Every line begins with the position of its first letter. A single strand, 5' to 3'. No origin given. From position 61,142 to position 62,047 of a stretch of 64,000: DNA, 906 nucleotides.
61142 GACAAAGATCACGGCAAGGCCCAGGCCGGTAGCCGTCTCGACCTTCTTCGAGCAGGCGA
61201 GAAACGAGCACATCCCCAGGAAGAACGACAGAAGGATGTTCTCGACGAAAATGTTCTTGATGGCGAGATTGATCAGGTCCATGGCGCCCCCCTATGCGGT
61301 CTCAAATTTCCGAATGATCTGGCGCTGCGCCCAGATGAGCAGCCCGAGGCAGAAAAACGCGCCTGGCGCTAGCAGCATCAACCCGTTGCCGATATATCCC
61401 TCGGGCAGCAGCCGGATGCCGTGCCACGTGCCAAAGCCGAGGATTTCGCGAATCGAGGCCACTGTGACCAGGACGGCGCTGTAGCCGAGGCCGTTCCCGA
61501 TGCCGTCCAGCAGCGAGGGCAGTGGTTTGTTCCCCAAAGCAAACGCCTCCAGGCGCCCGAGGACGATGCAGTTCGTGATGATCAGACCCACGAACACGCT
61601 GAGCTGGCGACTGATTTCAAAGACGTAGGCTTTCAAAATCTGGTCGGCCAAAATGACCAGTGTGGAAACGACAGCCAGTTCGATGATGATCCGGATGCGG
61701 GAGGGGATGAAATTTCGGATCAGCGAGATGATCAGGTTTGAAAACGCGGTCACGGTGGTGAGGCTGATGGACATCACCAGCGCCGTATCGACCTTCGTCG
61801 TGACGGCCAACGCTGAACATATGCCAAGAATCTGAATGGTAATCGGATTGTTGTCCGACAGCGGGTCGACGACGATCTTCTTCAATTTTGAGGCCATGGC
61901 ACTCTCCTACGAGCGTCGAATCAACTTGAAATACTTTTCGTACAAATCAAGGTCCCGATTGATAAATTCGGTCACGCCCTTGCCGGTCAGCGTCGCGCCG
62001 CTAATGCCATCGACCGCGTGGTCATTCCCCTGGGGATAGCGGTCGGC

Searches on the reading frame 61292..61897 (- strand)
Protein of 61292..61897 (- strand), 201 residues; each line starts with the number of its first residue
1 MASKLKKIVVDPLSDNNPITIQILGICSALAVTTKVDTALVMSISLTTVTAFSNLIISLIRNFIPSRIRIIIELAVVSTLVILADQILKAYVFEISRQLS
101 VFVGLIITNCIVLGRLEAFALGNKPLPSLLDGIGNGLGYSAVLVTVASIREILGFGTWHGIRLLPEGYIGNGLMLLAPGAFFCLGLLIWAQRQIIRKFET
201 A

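Call 68: search_protein_families(library=pfam, proteins=[window:61292-61897:-], max_evalue=0.01)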
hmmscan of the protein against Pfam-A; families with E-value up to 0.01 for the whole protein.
window:61292-61897:- (201 aa): 1 family
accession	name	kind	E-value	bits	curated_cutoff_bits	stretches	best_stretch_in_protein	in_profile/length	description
PF02508.19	Rnf-Nqr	-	1.2e-58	198.5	23.8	1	6-188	2-174/174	Rnf-Nqr subunit, membrane protein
